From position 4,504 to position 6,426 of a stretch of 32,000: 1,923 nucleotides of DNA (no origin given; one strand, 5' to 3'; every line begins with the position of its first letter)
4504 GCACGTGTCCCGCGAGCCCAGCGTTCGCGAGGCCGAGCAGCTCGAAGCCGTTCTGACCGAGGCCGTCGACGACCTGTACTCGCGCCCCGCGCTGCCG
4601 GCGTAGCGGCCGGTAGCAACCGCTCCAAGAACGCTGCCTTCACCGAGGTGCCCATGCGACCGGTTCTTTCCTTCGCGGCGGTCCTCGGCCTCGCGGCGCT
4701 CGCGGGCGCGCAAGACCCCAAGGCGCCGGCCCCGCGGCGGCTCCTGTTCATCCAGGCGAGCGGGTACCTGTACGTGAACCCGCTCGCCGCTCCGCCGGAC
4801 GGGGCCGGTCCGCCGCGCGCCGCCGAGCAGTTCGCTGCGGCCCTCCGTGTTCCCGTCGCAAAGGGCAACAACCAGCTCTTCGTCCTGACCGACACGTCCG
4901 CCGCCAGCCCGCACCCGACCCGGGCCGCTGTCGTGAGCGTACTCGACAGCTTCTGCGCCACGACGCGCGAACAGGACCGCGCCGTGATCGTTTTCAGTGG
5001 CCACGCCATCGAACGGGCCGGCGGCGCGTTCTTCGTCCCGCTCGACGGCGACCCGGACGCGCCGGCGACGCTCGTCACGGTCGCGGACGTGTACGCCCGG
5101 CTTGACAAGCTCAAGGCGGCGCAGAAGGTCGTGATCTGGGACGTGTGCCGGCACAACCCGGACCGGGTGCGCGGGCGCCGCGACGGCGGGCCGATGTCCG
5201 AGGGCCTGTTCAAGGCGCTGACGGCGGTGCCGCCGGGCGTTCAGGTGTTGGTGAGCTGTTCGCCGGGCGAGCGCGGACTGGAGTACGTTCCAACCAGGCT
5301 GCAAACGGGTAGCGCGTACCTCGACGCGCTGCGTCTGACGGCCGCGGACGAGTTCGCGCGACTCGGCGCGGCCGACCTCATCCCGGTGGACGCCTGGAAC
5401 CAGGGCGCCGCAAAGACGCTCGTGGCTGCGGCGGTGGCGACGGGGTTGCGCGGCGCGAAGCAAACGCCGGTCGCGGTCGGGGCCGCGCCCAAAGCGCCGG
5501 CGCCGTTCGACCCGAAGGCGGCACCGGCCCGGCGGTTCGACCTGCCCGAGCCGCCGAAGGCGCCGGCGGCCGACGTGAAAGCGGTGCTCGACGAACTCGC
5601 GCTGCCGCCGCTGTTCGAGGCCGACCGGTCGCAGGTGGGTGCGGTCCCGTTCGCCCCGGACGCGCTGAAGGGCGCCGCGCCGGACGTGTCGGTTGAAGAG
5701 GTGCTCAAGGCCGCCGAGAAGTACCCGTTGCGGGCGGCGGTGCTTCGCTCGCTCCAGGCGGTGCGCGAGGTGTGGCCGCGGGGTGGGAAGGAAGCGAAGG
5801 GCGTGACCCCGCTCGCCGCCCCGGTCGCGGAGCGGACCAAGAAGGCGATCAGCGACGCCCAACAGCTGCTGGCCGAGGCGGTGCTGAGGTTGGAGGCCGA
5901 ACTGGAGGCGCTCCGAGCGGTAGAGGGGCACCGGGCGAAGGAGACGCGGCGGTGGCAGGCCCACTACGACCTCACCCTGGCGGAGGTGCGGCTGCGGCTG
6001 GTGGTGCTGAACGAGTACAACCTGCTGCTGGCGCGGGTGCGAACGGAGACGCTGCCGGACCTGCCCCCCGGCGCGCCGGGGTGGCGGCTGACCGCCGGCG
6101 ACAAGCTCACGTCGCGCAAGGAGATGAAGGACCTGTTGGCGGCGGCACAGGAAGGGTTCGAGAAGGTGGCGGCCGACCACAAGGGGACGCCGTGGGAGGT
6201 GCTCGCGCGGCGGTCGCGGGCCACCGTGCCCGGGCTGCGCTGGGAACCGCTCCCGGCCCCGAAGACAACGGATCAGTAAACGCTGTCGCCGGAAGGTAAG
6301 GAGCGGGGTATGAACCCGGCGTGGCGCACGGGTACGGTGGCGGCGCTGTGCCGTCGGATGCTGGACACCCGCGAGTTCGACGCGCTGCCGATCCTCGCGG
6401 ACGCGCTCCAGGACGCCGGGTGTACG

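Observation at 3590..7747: Candidate uncharacterised five-gene module: TPR-like + exported caspase-like + tandem variable paralogs around a small coupled gene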

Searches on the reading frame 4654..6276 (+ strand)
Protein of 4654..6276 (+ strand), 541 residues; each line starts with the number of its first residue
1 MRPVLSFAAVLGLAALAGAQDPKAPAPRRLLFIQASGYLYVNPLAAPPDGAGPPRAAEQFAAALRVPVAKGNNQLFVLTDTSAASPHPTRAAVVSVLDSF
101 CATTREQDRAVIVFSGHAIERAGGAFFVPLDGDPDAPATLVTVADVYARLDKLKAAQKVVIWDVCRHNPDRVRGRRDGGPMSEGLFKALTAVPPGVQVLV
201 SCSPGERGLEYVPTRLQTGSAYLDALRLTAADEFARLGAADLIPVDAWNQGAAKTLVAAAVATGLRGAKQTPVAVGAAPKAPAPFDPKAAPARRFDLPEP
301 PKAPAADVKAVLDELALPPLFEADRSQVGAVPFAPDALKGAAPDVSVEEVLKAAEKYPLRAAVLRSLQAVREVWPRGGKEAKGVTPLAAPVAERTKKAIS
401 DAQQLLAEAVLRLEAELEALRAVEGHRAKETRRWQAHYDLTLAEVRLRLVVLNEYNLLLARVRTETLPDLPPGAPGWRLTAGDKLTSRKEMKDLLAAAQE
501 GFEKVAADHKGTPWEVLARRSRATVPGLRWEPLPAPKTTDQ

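Call 4: search_protein_families(library=pfam, proteins=[window:4654-6276:+], max_evalue=1)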
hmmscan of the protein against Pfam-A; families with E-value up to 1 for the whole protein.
window:4654-6276:+ (541 aa): 1 family
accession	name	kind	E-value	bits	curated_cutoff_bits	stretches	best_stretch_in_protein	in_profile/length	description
PF00656.27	Peptidase_C14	-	4.8e-05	23.6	21.4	1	87-226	45-187/233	Caspase domain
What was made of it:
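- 4654..6279 (+): g2: a 541-aa exported C14 caspase-fold protein. The Sec-type signal peptide spans about aa 1-19 (4654-4710), with predicted cleavage at AGA|QD. The caspase domain spans about aa 27-275, with His117 (5002-5004) and Cys165 (5146-5148). A conserved C-terminal helical domain covers about aa 300-541. PF00656 23.6 bits against a cut-off of 21.4 (call 4).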

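Call 5: search_protein_families(library=ncbifam, proteins=[window:4654-6276:+], max_evalue=1)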
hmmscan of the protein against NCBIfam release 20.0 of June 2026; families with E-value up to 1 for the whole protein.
window:4654-6276:+ (541 aa): 1 family
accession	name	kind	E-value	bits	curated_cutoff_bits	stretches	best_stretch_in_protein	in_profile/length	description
NF047832.1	caspase_w_EACC1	subfamily_domain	0.00011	21.7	140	1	84-166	49-131/211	caspase, EACC1-associated type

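Call 8: search_protein_families(library=padloc, proteins=[window:4654-6276:+], max_evalue=1)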
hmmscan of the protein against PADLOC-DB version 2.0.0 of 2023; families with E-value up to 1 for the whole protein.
window:4654-6276:+ (541 aa): 1 family
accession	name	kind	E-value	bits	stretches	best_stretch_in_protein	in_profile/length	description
PDLC02987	caspase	-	5.4e-05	20.6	1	86-254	49-144/453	-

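Call 9: search_protein_families(library=phrogs, proteins=[window:4654-6276:+], max_evalue=1)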
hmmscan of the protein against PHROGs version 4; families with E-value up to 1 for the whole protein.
window:4654-6276:+ (541 aa): 0 families

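Call 12: find_encoding_contigs(protein=window:4654-6276:+, flank=10000, max_places=6)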
Protein window:4654-6276:+ (541 aa): 5 contigs read that carry it; 4 places shown.
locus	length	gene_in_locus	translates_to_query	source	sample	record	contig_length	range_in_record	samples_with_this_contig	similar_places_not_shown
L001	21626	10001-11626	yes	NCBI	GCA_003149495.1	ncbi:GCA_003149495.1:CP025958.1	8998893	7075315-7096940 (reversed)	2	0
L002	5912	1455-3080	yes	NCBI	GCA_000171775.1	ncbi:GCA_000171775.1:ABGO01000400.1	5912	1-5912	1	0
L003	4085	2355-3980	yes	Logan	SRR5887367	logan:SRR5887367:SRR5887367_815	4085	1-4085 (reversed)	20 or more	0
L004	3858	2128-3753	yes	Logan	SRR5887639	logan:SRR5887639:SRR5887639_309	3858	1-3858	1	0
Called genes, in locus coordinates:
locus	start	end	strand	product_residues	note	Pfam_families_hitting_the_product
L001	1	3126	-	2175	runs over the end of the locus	PF03958:Secretin_N, PF00263:Secretin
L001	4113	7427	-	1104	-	PF04434:SWIM (faint), PF00176:SNF2-rel_dom, PF00271:Helicase_C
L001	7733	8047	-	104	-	-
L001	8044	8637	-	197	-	-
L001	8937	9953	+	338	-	PF13424:TPR_12 (weak)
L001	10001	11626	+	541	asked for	-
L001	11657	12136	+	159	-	-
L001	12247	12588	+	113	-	-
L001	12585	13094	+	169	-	-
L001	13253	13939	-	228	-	PF00483:NTP_transferase, PF12804:NTP_transf_3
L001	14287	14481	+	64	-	-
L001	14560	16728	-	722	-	PF13089:PP_kinase_N, PF02503:PP_kinase, PF17941:PP_kinase_C_1, PF13091:PLDc_2 (weak), PF13090:PP_kinase_C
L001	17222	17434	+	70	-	-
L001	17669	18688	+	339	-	PF01966:HD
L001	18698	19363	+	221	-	-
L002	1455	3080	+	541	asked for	-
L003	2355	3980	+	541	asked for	-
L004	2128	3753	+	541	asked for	-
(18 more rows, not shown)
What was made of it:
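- Checked: Independent public gene calls on the source genome (G. obscuriglobus CP025958.1) give the same five genes (call 12).
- Call 12.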

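Call 34: find_homologous_proteins(query=window:4654-6276:+, max_evalue=0.001)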
Query window:4654-6276:+ (541 aa): 73 proteins with E <= 0.001 among 8000 candidates.
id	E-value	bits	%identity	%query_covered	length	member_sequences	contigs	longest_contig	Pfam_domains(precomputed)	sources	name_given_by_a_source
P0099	0.0e+0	1168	100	100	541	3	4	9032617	-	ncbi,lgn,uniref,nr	ncbi:hypothetical protein GobsT_07980 [Gemmata obscuriglobus]|uniref:Peptidase C14 caspase domain-co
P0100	1.1e-243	828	74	99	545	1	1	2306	-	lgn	-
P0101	2.4e-220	751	67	99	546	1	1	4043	-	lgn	-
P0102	6.5e-218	743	68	96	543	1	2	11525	-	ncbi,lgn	ncbi:MAG TPA: hypothetical protein VGE74_24270 [Gemmata sp.]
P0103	4.4e-196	671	60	100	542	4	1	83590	-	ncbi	-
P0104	2.2e-194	665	61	98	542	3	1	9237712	PF00656.28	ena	-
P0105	5.8e-191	654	62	96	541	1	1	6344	PF00656.28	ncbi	ncbi:MAG: caspase domain-containing protein [Gemmata sp.]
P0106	1.5e-188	646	59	96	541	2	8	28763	PF00656.28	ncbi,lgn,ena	-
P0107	4.2e-188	645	61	98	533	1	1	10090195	PF00656.28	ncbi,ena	-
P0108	3.7e-184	632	66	85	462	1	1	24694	-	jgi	jgi:hypothetical protein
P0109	3.9e-183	628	59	99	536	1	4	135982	-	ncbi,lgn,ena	-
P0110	5.7e-181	621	59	95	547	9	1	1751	-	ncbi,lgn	-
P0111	6.4e-181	621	60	95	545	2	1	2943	-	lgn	-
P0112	7.7e-179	614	59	96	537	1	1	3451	PF00656.28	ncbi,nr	ncbi:MAG: caspase family protein [Gemmataceae bacterium]|nr:caspase family protein [Gemmataceae bact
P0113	6.6e-178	611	61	92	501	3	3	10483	PF00656.28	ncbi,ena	-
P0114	1.9e-173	596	56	99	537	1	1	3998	PF00656.28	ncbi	-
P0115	5.1e-173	595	59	99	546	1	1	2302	PF00656.28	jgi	jgi:hypothetical protein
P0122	2.7e-167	576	58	97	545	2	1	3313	PF00656.28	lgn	-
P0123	2.9e-167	576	53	99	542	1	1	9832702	PF00656.28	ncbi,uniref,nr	ncbi:caspase family protein [Frigoriglobus tundricola]|uniref:Peptidase C14 caspase domain-containin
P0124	2.6e-166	573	57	96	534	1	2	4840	PF00656.28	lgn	-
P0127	2.8e-165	569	55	99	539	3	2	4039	PF00656.28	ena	-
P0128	2.8e-165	569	55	96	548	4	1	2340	PF00656.28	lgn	-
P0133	6.6e-162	558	55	98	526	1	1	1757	PF00656.28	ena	-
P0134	1.5e-161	557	54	96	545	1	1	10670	PF00656.28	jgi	jgi:hypothetical protein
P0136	1.1e-160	554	53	99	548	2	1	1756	PF00656.28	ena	-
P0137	6.3e-160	552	52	99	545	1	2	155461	PF00656.28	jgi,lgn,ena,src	-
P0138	1.6e-157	544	54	99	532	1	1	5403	PF00656.28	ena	-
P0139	1.4e-156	541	54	97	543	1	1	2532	PF00656.28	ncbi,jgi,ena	jgi:hypothetical protein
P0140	1.4e-156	541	52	99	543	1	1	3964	PF00656.28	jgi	jgi:hypothetical protein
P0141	3.3e-154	533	55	95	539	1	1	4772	PF00656.28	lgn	-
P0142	3.4e-154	533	56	96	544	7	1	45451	PF00656.28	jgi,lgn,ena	-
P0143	4.4e-154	532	56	95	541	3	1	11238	PF00656.28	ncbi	-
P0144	1.4e-153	531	53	100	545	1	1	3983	PF00656.28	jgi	jgi:hypothetical protein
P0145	2.1e-153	530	55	96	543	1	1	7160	PF00656.28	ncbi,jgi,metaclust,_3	metaclust:\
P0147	1.6e-152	527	52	99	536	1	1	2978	PF00656.28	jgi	jgi:hypothetical protein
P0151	1.9e-149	517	52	99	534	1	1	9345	PF00656.28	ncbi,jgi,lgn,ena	jgi:hypothetical protein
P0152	2.4e-148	514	53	96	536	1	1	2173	PF00656.28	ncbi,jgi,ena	jgi:hypothetical protein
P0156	7.0e-140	486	49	99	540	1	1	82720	PF00656.28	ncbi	-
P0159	4.8e-134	466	49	93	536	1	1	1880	PF00656.28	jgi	jgi:hypothetical protein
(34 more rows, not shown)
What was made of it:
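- On Peptidase C14 (caspase/paracaspase/metacaspase), applied to g2: Many orthologues carry a precomputed PF00656 hit (call 34).
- Closest known: Paracaspase/metacaspase/orthocaspase proteins. Same: NCBI already names its orthologues 'caspase family protein' (call 34).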

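Call 35: find_related_loci(query=window:4654-6276:+, collection=genome_contigs, flank=10000)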
Query window:4654-6276:+ (541 aa) in genome_contigs; peptide patterns used: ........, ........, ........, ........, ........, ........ (x = any residue, [..] = any of these).
167 stretches matched a pattern; 27 encode a relative of the query (tblastn E <= 1e-3); 27 distinct loci.
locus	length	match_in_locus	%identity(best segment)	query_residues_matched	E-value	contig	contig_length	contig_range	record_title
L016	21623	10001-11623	94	1-541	0e+0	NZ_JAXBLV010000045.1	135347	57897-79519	Gemmata algarum strain JC673 JC673_contig_45, whole genome shotgun sequence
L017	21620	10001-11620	60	1-541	0e+0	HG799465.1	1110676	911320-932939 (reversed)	Gemmata sp. IIL30 genomic scaffold, scaffold00004, whole genome shotgun sequence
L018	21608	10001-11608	59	1-537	0e+0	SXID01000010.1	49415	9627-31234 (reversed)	MAG: Planctomycetia bacterium isolate F1-120-MAGs040 F1-120__c15820, whole genome shotgun sequence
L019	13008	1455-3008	59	20-537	0e+0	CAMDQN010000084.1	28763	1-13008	MAG: Singulisphaera sp. GP187 isolate TrH-25oct19-98 genome assembly, contig: TrH-25oct19-C2882, whole genome shotgun se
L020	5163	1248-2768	61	31-537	0e+0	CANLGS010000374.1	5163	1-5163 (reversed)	MAG: Gemmataceae bacterium isolate TH-Jun18-262 genome assembly, contig: TH-Jun18-C38351, whole genome shotgun sequence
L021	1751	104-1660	59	19-531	0e+0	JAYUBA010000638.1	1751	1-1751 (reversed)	MAG: Frigoriglobus sp. isolate GFS_6685 GFS_6685_637, whole genome shotgun sequence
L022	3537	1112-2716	55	1-537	5e-176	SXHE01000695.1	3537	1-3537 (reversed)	MAG: Planctomycetia bacterium isolate F1-120-MAGs012 F1-120__c717972, whole genome shotgun sequence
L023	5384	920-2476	56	27-538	2e-163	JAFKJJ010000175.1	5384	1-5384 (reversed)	MAG: Planctomycetota bacterium isolate SCN18_26_2_15_R2_P_68_10 SCN18_26_2_15_R2_P_scaffold_5889, whole genome shotgun s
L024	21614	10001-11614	49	1-538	9e-146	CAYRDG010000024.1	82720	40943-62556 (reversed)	MAG TPA_asm: uncultured Frigoriglobus sp. isolate SRP263991_co5_149 genome assembly, contig: NODE_664_length_82720_cov_9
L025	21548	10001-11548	36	25-534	5e-86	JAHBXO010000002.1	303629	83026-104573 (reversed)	MAG: Gemmataceae bacterium isolate ACE_PLA22 PLA22_2, whole genome shotgun sequence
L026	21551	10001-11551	36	12-528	4e-85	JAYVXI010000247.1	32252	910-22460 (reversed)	MAG: Limnoglobus sp. isolate GL85_DN_concoct_218 GL85_DN_concoct_218_246, whole genome shotgun sequence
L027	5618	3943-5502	36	12-531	2e-85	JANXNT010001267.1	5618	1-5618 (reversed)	MAG: Limnoglobus sp. isolate 341R_concoct_116_sub 341R_k141_1135059, whole genome shotgun sequence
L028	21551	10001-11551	36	12-528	8e-85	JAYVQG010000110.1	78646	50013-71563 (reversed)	MAG: Limnoglobus sp. isolate GL72_UP_concoct_246 GL72_UP_concoct_246_109, whole genome shotgun sequence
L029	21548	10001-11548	36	25-534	2e-84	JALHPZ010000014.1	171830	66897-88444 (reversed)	MAG: Gemmataceae bacterium isolate bin.39_sub c_000000000567, whole genome shotgun sequence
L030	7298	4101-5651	35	12-528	3e-84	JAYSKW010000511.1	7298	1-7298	MAG: Limnoglobus sp. isolate GFS_10199 GFS_10199_510, whole genome shotgun sequence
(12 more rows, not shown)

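Call 44: search_solved_structures(query=A4, max_evalue=1, show_alignments=2)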
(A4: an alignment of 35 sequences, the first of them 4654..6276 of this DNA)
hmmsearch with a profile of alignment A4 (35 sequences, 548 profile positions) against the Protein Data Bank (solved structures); distinct sequences matched with E-value up to 1: 10.
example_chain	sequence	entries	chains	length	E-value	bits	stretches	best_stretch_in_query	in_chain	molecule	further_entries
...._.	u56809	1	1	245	0.006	18.4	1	114-172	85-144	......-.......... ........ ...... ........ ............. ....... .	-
7pav_A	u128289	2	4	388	0.012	17.3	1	114-172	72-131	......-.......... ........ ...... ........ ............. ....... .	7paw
9mkc_A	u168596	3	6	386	0.012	17.3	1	114-172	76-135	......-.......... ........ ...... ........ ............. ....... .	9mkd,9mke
8v4x_A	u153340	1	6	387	0.012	17.3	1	114-172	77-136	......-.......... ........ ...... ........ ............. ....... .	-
4i1p_A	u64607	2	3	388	0.013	17.3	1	114-172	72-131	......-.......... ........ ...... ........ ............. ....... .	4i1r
3v55_A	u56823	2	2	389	0.013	17.3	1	114-172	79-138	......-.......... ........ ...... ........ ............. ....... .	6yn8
3uo8_B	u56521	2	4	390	0.013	17.3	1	114-172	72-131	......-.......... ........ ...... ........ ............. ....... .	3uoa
38go_A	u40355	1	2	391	0.013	17.3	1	114-172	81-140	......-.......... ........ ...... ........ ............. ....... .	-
6f7i_A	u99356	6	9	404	0.013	17.2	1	114-172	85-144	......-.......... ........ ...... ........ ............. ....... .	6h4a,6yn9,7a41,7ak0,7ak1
3v4l_A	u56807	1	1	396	0.013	17.2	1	114-172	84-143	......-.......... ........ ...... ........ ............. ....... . homolog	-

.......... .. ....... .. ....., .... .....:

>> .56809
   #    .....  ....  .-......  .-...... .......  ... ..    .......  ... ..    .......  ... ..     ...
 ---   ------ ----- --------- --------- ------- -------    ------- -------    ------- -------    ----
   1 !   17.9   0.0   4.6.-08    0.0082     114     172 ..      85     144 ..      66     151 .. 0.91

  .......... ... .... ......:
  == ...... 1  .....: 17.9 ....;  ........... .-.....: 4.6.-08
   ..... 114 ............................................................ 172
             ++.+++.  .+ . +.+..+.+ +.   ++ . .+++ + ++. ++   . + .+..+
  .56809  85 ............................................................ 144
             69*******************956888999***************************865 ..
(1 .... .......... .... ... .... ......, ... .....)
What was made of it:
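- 4654..6279 (+): The family profile aligns with MALT1 over its GHG and DMCR motifs (call 44).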

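Call 76: predict_structure(alignment_id=A4)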
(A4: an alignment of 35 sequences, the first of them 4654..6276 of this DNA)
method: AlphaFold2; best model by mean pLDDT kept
length: 541 residues; sequences in the alignment: 35
mean_pLDDT: 85.1   pTM: 0.86
mean pLDDT of the five models: 85.1, 84.3, 82.9, 82.2, 78.9
residues with pLDDT >= 90: 283; 70-90: 188; 50-70: 32; < 50: 38
segments of 3 or more residues with pLDDT < 50: 1-23, 50-52, 376-384, 539-541
pLDDT, mean of each block of 10 residues (from residue 1): 41 43 68 91 70 72 88 89 84 96 92 96 93 92 96 94 87 79 97 95 93 68 92 80 93 89 71 93 79 87 83 88 69 84 92 96 97 59 64 89 90 98 97 97 97 90 89 86 86 97 96 93 89 69 33
secondary structure, 60 per line:
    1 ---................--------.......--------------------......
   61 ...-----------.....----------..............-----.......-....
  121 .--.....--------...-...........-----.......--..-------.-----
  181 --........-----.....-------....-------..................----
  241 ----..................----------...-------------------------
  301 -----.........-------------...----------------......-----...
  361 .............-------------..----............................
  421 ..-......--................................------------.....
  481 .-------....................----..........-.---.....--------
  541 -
elements in order: H4-19 E28-34 H55-63 E75-79 H90-103 E109-115 E117-121 E124-128 H143-151 E157-163 H183-190 E196-200 E208-211 H221-236 H245-262 E273-275 H306-314 H347-352 H358-373 H393-422 H424-429 H432-463 E476-481 H489-508 H513-522 E528-532
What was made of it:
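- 4654..6279 (+): AF2 gives pLDDT 85, pTM 0.86 (call 76).
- On Peptidase C14 (caspase/paracaspase/metacaspase), applied to g2: The AF2 model has pLDDT 85.1 and pTM 0.86 (call 76).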

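Call 78: fold_search(model_id=the predicted structure, library=pdb)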
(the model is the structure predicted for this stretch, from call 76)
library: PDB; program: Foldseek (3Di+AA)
matches with E <= 10: 314; with E <= 0.001: 54
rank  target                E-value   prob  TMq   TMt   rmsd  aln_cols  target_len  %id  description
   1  4i1p_C                3.2e-09  1.00  0.31  0.44   6.0       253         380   15  Human MALT1 (caspase-IG3) in complex with activity based-probe (released 2014-07-09)
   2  4i1p_A                6.1e-09  1.00  0.32  0.44   5.9       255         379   16  Human MALT1 (caspase-IG3) in complex with activity based-probe (released 2014-07-09)
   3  8v4x_D                1.8e-08  1.00  0.31  0.44   6.2       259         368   16  Structure of MALT1 in complex with an allosteric inhibitor (released 2024-05-01)
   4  3uo8_B                2.6e-08  1.00  0.32  0.46   4.9       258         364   16  Crystal structure of the MALT1 paracaspase (P1 form) (released 2011-12-21)
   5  8v4x_C                2.6e-08  1.00  0.32  0.47   5.9       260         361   16  Structure of MALT1 in complex with an allosteric inhibitor (released 2024-05-01)
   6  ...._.                2.6e-08  1.00  0.31  0.64   5.9       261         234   16  Human MALT1 (caspase domain) in complex with an irreversible peptidic inhibitor (released 2012-03-14)
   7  8v4x_B                3.3e-08  1.00  0.32  0.46   6.4       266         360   16  Structure of MALT1 in complex with an allosteric inhibitor (released 2024-05-01)
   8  8v4x_F                3.6e-08  1.00  0.30  0.44   7.1       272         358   15  Structure of MALT1 in complex with an allosteric inhibitor (released 2024-05-01)
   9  7paw_B                4.5e-08  1.00  0.31  0.45  11.7       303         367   15  MALT1 in complex with compound 1 (released 2021-11-17)
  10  8v4x_E                5.0e-08  1.00  0.32  0.46   5.9       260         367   16  Structure of MALT1 in complex with an allosteric inhibitor (released 2024-05-01)
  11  8v4x_A                8.2e-08  1.00  0.31  0.44   5.9       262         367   15  Structure of MALT1 in complex with an allosteric inhibitor (released 2024-05-01)
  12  3uo8_C                1.0e-07  1.00  0.32  0.46   5.5       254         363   16  Crystal structure of the MALT1 paracaspase (P1 form) (released 2011-12-21)
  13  7pav_B                1.6e-07  1.00  0.30  0.43   6.2       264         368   14  MALT1 in complex with compound 1 (released 2021-11-17)
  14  3v4l_A                3.3e-07  1.00  0.32  0.43   6.3       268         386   14  Mouse MALT1(caspase-IG3 domains) in complex with a irreversible peptidic inhibitor (released 2012-03-14)
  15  7pav_A                5.4e-07  1.00  0.31  0.46   6.1       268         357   14  MALT1 in complex with compound 1 (released 2021-11-17)
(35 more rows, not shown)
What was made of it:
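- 4654..6279 (+): Foldseek matches MALT1 at E=3e-9, plus metacaspases, GSU0716 and legumain (call 78).
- On Peptidase C14 (caspase/paracaspase/metacaspase), applied to g2: Foldseek matches MALT1 at E=3e-9 with probability 1.0, and also metacaspases 4 and 9, GSU0716 and legumain (call 78).
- Closest known: Paracaspase/metacaspase/orthocaspase proteins. Same: Its His and Cys align with the MALT1 GHG and DMCR motifs (calls 44, 78), which I know to carry the catalytic dyad.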
